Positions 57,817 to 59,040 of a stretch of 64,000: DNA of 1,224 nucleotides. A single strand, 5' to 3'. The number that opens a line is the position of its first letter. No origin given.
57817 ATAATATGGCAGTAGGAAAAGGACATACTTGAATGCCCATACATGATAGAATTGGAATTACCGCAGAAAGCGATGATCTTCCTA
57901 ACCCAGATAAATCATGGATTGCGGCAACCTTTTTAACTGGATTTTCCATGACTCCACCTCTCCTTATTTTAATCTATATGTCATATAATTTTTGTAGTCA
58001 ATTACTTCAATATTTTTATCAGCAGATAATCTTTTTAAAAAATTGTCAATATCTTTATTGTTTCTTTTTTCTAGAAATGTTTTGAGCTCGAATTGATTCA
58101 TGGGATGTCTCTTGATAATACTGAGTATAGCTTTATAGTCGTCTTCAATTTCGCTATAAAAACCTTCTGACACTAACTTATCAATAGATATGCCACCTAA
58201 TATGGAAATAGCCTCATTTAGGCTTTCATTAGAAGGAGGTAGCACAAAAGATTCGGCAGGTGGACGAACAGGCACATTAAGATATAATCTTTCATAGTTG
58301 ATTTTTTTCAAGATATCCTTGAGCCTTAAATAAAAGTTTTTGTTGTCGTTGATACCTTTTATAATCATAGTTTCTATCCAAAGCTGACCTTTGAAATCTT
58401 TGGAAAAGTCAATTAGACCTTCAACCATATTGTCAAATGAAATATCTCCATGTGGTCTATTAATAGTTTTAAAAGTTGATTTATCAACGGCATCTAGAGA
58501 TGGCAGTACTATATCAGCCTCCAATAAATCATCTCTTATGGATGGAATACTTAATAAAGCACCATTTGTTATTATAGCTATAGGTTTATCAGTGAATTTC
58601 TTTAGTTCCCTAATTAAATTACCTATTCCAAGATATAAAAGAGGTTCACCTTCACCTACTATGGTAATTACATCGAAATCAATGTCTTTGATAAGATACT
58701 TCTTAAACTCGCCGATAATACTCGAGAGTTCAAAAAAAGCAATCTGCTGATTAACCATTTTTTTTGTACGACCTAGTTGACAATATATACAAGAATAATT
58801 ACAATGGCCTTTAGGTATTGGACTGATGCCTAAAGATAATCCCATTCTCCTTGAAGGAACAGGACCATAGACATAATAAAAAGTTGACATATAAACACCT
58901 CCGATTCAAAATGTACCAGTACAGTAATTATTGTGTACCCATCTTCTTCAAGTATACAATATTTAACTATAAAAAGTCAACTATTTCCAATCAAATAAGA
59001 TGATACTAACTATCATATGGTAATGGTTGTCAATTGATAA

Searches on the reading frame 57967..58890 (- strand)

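Call 60: search_protein_families(library=ncbifam, proteins=[window:57967-58890:-], max_evalue=1e-10)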
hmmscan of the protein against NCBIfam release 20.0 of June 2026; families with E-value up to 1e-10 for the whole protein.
window:57967-58890:- (308 aa): 4 families
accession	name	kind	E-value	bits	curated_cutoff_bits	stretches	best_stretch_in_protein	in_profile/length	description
TIGR02668.1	moaA_archaeal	equivalog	3.6e-13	49.2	325.25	1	29-184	19-165/303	GTP 3',8-cyclase MoaA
TIGR02666.1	moaA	equivalog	8.4e-13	48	284.05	1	29-184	19-172/336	GTP 3',8-cyclase MoaA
NF001199.0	PRK00164.2-1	equivalog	4.9e-12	45.6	231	1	28-184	20-167/308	GTP 3',8-cyclase MoaA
NF038283.1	viperin_w_prok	equivalog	6e-12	45.3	180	1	29-185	11-170/281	viperin family antiviral radical SAM protein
